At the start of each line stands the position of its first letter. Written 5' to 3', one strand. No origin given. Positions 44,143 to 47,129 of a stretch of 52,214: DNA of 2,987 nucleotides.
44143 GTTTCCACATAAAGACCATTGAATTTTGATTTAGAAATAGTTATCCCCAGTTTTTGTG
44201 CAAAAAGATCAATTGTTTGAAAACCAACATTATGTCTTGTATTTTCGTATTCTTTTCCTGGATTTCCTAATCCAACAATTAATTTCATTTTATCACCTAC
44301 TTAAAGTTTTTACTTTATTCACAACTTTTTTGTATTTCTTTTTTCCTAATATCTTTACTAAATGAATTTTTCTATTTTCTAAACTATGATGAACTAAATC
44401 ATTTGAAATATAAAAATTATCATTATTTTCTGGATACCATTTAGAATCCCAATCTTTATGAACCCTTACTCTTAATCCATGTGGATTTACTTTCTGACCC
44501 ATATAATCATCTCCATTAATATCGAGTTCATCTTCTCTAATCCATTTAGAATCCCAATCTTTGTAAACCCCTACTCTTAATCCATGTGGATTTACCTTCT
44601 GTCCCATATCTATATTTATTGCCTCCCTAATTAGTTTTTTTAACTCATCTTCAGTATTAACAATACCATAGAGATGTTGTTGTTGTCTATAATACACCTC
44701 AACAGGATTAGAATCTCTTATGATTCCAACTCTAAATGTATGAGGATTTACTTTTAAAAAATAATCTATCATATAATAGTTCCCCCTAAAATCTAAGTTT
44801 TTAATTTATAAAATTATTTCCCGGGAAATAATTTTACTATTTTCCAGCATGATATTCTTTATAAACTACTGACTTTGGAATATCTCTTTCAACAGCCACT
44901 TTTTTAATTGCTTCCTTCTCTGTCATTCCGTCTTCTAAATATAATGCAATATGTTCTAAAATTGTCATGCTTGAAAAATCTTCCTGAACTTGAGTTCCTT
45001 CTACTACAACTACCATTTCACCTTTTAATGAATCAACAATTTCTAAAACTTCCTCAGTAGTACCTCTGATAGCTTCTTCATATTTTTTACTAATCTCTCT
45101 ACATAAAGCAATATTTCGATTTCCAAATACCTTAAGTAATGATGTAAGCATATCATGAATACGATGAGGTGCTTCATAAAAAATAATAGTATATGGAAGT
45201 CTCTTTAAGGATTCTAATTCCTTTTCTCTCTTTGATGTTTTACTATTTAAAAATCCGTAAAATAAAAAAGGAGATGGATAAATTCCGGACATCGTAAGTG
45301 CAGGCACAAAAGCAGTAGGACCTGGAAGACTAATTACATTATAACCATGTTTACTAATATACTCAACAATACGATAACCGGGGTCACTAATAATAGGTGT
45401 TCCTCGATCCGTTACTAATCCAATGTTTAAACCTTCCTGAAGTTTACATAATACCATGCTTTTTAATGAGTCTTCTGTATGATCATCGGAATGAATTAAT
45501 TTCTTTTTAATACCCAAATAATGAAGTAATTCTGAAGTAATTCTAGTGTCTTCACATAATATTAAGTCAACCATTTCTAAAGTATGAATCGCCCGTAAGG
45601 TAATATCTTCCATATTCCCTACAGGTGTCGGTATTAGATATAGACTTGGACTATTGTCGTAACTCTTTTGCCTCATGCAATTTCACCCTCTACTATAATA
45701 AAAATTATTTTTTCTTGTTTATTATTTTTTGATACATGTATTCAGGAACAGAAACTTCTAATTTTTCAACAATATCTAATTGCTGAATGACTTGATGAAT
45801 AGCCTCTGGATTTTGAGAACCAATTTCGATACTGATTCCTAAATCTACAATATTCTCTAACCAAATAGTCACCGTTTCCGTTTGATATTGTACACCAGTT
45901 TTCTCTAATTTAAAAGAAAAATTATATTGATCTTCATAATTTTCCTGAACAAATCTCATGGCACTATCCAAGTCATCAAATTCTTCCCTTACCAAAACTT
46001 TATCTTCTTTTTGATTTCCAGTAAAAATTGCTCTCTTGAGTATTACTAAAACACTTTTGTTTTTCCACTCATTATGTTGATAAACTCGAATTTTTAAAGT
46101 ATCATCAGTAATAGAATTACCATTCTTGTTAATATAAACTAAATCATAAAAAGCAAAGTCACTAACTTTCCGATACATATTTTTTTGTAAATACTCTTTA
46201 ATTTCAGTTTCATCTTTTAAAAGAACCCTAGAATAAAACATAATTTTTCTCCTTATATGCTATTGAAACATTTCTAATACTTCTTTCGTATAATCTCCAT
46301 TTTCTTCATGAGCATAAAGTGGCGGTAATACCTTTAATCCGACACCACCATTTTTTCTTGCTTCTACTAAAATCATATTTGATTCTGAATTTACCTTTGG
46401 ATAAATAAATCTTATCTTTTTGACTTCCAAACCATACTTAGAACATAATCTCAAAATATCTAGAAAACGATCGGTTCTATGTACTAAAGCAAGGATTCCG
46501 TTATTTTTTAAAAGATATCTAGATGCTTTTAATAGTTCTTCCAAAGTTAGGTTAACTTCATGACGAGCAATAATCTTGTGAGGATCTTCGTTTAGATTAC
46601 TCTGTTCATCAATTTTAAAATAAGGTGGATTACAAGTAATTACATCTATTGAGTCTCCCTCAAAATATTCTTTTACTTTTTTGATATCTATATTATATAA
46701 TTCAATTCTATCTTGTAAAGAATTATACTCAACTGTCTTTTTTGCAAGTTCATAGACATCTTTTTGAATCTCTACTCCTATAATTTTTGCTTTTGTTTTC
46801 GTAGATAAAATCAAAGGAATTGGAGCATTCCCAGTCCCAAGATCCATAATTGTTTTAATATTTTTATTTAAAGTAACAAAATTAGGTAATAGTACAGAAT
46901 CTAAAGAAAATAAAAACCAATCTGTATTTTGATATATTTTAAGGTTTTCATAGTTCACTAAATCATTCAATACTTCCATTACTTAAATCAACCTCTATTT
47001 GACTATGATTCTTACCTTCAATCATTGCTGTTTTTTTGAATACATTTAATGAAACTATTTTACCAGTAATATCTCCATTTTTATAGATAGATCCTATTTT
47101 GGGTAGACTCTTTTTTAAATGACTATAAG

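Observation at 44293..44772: Small ORF made of three tandem copies of the ribosomal protein uS3 N-terminal signature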

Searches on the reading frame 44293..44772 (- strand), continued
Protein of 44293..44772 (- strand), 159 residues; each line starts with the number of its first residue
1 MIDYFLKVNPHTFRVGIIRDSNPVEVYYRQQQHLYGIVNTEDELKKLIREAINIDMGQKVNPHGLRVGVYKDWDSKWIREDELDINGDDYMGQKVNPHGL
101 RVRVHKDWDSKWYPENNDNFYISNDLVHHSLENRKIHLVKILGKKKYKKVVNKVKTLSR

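Call 99: find_homologous_proteins(query=P0015, max_evalue=1e-40)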
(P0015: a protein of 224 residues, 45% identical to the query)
Query P0015 (224 aa): 8000 proteins with E <= 1e-40 among 8000 candidates; the best 120 are listed.
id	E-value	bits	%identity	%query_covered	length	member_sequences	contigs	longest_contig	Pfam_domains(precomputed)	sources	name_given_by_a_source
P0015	1.2e-137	475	100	100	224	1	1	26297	PF07650.24,PF00189.26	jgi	-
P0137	5.3e-130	450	-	-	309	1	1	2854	PF07650.24,PF00189.26,PF05316.18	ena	-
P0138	4.1e-123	427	91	97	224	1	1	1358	PF07650.24,PF00189.26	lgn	-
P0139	6.8e-123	426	89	98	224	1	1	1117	PF07650.24,PF00189.26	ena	-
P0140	2.3e-122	425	88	99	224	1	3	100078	PF07650.24,PF00189.26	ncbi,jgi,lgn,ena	jgi:small subunit ribosomal protein S3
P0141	3.6e-122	424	89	97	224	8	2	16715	PF07650.24,PF00189.26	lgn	-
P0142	4.0e-122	424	88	98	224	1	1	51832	PF07650.24,PF00189.26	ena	-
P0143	4.8e-122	424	89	96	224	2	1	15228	PF07650.24,PF00189.26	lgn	-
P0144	6.3e-122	423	90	96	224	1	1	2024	PF07650.24,PF00189.26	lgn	-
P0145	6.7e-122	423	89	98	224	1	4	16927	PF07650.24,PF00189.26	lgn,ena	-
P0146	6.9e-122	423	88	99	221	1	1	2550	PF07650.24,PF00189.26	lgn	-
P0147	7.2e-122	423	89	94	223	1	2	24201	PF07650.24,PF00189.26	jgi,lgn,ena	-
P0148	8.8e-122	423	88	98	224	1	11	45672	PF07650.24,PF00189.26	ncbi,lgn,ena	-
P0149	1.3e-121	422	91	95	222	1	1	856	PF07650.24,PF00189.26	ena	-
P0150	1.6e-121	422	88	98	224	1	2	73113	PF07650.24,PF00189.26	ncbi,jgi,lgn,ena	-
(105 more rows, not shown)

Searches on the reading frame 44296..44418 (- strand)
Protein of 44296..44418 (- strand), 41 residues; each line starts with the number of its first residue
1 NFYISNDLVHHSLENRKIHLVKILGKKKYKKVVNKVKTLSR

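Call 30: find_homologous_proteins(query=A3, max_evalue=10)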
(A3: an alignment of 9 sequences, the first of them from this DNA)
Query A3 (9 sequences) (41 aa, profile of the alignment): 2 proteins with E <= 10 among 5 candidates.
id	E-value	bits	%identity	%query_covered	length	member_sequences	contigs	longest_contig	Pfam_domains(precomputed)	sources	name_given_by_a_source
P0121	2.9e-22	96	77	95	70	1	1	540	-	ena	-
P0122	3.0e-19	86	65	98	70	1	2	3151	-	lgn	-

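Call 33: find_encoding_contigs(protein=P0122, flank=3000, max_places=2)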
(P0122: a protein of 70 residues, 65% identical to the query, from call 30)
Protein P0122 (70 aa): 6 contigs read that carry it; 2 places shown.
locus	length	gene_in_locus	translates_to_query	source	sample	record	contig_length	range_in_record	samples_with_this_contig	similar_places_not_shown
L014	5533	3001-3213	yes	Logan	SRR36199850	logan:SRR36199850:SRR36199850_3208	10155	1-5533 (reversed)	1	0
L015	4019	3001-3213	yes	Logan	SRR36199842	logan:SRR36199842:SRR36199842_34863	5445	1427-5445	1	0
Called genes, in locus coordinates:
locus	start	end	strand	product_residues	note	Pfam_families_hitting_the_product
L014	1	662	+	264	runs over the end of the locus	PF04468:PSP1, PF28472:PSP1_3rd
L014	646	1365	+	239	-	PF05175:MTS (weak), PF02475:TRM5-TYW2_MTfase (faint), PF13847:Methyltransf_31, PF01170:UPF0020 (weak)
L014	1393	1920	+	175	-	-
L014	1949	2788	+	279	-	PF00590:TP_methylase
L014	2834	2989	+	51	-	-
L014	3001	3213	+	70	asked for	-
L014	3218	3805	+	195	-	PF01195:Pept_tRNA_hydro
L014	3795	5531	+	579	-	?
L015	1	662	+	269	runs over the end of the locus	PF04468:PSP1, PF28472:PSP1_3rd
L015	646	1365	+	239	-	PF05175:MTS (weak), PF02475:TRM5-TYW2_MTfase (faint), PF13847:Methyltransf_31, PF01170:UPF0020 (weak)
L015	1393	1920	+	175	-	-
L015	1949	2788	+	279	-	PF00590:TP_methylase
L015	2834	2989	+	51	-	-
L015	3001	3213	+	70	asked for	-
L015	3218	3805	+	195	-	PF01195:Pept_tRNA_hydro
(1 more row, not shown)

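Call 62: predict_structure(alignment_id=A6)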
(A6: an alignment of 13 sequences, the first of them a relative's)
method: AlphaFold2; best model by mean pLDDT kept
length: 70 residues; sequences in the alignment: 13
mean_pLDDT: 58.8   pTM: 0.36
mean pLDDT of the five models: 58.8, 52.8, 52.0, 50.2, 50.0
residues with pLDDT >= 90: 0; 70-90: 25; 50-70: 13; < 50: 32
segments of 3 or more residues with pLDDT < 50: 1-4, 6-33
pLDDT, mean of each block of 10 residues (from residue 1): 47 44 44 52 71 80 74
secondary structure, 60 per line:
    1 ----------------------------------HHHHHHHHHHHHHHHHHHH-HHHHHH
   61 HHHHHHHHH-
elements in order: H35-53 H55-69

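Call 63: search_protein_representatives(alignment_id=A7)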
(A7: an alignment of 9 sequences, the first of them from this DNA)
Query: 9 sequences, 41 profile positions. Proteins with E-value up to 0.001 (for the whole library): 11; up to 1e-10: 5; up to 1e-30: 0. The best 11 are listed.
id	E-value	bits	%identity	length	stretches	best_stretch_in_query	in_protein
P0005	2.2e-22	94.3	-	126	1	1-41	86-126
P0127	7.8e-16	73.3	-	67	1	2-41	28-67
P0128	1.8e-15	72.2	-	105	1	1-41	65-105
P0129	3.6e-13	64.8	-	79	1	3-41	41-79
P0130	6.4e-12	60.8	-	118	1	1-41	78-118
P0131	7.5e-10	54.2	-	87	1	4-41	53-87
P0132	9.8e-07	44.2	-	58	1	12-41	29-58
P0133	2.3e-05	39.8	-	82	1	13-41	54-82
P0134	3.9e-05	39.1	-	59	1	15-41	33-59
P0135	3.9e-04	35.9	-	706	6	13-38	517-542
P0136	7.6e-04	35.0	-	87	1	12-41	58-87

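Call 65: find_encoding_contigs(protein=P0130, flank=5000, max_places=2)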
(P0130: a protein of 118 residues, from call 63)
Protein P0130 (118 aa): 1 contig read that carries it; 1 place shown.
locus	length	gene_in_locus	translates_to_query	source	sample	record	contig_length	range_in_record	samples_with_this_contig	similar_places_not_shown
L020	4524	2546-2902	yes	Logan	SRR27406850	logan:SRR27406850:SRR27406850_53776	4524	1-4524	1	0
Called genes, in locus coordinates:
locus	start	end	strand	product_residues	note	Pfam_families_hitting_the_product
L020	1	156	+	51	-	?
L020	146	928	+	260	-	PF04468:PSP1, PF28472:PSP1_3rd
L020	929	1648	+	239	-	PF05971:Methyltransf_10 (weak), PF05175:MTS, PF02475:TRM5-TYW2_MTfase (weak), PF12847:Methyltransf_18 (faint), PF13847:Methyltransf_31, PF08241:Methyltransf_11 (weak), PF13649:Methyltransf_25, PF01170:UPF0020 (weak)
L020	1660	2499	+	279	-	PF00590:TP_methylase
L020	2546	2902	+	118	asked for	-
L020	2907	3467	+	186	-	PF01195:Pept_tRNA_hydro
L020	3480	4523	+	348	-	?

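Call 66: find_encoding_contigs(protein=P0133, flank=6000, max_places=2)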
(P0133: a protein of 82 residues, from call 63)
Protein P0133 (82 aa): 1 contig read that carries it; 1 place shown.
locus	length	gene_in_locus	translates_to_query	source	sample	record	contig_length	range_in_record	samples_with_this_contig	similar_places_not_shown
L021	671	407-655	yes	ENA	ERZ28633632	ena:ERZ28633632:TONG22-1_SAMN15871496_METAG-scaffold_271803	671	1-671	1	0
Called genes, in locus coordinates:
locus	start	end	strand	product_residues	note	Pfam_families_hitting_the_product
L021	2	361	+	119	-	?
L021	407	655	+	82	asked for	-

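Call 67: find_encoding_contigs(protein=P0132, flank=6000, max_places=2)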
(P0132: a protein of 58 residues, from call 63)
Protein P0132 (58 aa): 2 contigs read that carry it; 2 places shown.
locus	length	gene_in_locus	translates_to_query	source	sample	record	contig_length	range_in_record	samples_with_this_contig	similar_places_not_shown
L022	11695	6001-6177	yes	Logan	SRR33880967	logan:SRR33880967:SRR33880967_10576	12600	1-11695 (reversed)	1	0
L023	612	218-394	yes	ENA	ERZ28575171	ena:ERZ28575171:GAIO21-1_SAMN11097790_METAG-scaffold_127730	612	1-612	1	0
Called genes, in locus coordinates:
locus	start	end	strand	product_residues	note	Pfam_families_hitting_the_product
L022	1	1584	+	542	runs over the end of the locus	PF05496:RuvB_N (weak), PF06068:TIP49 (faint), PF13177:DNA_pol3_delta2, PF00004:AAA, PF13173:AAA_14 (faint), PF21960:RCF1-5-like_lid (weak), PF22608:DNAX_ATPase_lid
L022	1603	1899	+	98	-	PF02575:YbaB_DNA_bd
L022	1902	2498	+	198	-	PF21176:RecR_HhH, PF02132:RecR_ZnF (weak), PF01751:Toprim (weak), PF13662:Toprim_4, PF21175:RecR_C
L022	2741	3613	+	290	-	PF13177:DNA_pol3_delta2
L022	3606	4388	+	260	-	PF04468:PSP1, PF28472:PSP1_3rd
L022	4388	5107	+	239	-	PF05175:MTS, PF02475:TRM5-TYW2_MTfase (weak), PF13847:Methyltransf_31, PF13649:Methyltransf_25, PF01170:UPF0020 (weak)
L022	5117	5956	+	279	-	PF00590:TP_methylase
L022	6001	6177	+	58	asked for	-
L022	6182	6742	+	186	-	PF01195:Pept_tRNA_hydro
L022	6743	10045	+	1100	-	PF17757:UvrB_inter, PF02559:CarD_TRCF_RID, PF00270:DEAD, PF04851:ResIII, PF00271:Helicase_C, PF03461:TRCF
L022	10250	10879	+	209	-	-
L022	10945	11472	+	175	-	PF04014:MazE_antitoxin, PF15714:SpoVT_C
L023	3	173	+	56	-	?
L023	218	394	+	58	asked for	-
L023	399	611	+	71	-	?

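Call 93: fold_search(model_id=the predicted structure, library=pdb)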
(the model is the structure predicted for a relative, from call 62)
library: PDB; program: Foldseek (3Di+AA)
matches with E <= 10: 0; with E <= 0.001: 0
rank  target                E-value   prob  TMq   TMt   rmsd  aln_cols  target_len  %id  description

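Call 96: search_protein_families(library=phrogs, proteins=[P0122, P0136], max_evalue=0.01)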
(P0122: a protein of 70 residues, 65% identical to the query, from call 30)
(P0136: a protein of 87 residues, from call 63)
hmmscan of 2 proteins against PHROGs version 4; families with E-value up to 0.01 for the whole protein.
P0122 (70 aa): 0 families

P0136 (87 aa): 0 families

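Call 97: search_protein_families(library=pfam, proteins=[P0122, P0136, P0130, P0133], max_evalue=1)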
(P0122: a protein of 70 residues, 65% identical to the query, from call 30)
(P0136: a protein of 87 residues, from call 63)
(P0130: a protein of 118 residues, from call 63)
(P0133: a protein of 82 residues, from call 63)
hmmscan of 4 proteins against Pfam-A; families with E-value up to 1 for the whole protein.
P0122 (70 aa): 1 family
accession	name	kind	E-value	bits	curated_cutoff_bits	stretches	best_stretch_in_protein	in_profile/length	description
PF12045.13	DUF3528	-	0.087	14.1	29.5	1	17-57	43-83/126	Protein of unknown function (DUF3528)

P0136 (87 aa): 0 families

P0130 (118 aa): 3 families
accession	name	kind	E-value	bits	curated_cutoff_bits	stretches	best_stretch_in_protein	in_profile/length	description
PF19368.5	AraR_C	-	0.024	15.3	23.8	1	59-107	1-52/82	AraR C-terminal winged HTH domain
PF23111.1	N1_PEX6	-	0.077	13.6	28.1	1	58-98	11-50/82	PEX6 N1 domain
PF14488.12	DUF4434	-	0.11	12.4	30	1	46-89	93-137/283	Domain of unknown function (DUF4434)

P0133 (82 aa): 1 family
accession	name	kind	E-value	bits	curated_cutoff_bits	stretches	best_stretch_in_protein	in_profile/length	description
PF03192.19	DUF257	-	0.00096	19.5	25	1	21-78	34-87/205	Pyrococcus protein of unknown function, DUF257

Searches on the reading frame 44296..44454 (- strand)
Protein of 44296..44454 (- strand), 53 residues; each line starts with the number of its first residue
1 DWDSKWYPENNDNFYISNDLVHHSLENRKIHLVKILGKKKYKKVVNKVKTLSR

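Call 17: find_related_loci(query=A2, collection=genome_contigs, flank=8000)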
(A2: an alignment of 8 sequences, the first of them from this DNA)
Query A2 (53 aa) in genome_contigs; peptide patterns used: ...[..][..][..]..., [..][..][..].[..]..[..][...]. (x = any residue, [..] = any of these).
82 stretches matched a pattern; 2 encode a relative of the query (tblastn E <= 1e-3); 2 distinct loci.
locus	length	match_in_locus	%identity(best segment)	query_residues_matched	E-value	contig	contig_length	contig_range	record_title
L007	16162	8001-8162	76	1-53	9e-25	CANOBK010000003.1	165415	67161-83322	MAG TPA_asm: uncultured Bacillales bacterium isolate SRR19759455_bin.3_metawrap_v1.3_MAG genome assembly, contig: NODE.1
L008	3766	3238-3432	51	1-53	1e-18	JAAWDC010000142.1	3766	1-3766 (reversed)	MAG: Bacilli bacterium isolate ABMPRH_183_0 k141_1213628, whole genome shotgun sequence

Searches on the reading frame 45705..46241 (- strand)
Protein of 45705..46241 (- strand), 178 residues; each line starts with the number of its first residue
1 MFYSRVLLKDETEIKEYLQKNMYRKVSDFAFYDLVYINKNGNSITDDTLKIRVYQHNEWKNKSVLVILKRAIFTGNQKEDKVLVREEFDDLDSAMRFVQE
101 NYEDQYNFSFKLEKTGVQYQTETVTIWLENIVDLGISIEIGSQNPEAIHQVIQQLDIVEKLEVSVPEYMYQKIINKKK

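Call 95: search_protein_families(library=ncbifam, proteins=[window:45705-46241:-], max_evalue=1e-10)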
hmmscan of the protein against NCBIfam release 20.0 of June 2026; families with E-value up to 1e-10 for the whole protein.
window:45705-46241:- (178 aa): 0 families

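Call 97: search_protein_families(library=pfam, proteins=[window:45705-46241:-], max_evalue=1)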
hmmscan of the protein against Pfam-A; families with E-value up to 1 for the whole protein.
window:45705-46241:- (178 aa): 2 families
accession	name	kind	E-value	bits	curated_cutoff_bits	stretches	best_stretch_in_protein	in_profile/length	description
PF18823.6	InPase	-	0.015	15.6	26.8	1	46-117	58-127/135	Inorganic Pyrophosphatase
PF21141.3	T6PP_C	-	0.051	13.2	26.7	1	76-160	80-163/267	Trehalose-6-phosphate phosphatase, C-terminal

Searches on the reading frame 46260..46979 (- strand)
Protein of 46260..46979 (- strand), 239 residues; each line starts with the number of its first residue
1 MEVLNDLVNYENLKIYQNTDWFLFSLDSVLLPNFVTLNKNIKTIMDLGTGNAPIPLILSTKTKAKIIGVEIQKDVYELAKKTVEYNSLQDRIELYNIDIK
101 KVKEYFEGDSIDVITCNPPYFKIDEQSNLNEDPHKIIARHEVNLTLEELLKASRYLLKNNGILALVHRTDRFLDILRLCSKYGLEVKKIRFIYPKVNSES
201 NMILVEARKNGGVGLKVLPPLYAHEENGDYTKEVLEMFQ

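Call 95: search_protein_families(library=ncbifam, proteins=[window:46260-46979:-], max_evalue=1e-10)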
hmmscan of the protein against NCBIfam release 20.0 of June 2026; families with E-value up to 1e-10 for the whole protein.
window:46260-46979:- (239 aa): 5 families
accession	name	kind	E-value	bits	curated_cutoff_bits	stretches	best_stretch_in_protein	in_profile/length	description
NF047853.1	tRm6a37MtseTrmN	equivalog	5.5e-18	65.6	350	1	26-233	30-232/244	tRNA(1)(Val) (adenine(37)-N(6))-methyltransferase TrmN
TIGR03534.1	RF_mod_PrmC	equivalog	1.7e-14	53.9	199.1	1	39-185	87-237/253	peptide chain release factor N(5)-glutamine methyltransferase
TIGR00536.1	hemK_fam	subfamily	2.2e-13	50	115.5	1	38-167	112-244/286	HemK family protein methyltransferase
NF011529.0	PRK14968.1-3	equivalog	1.5e-12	47.3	162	1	8-168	3-157/198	putative methyltransferase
TIGR03533.1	L3_gln_methyl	equivalog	7.1e-11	42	229.7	1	37-163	118-247/284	50S ribosomal protein L3 N(5)-glutamine methyltransferase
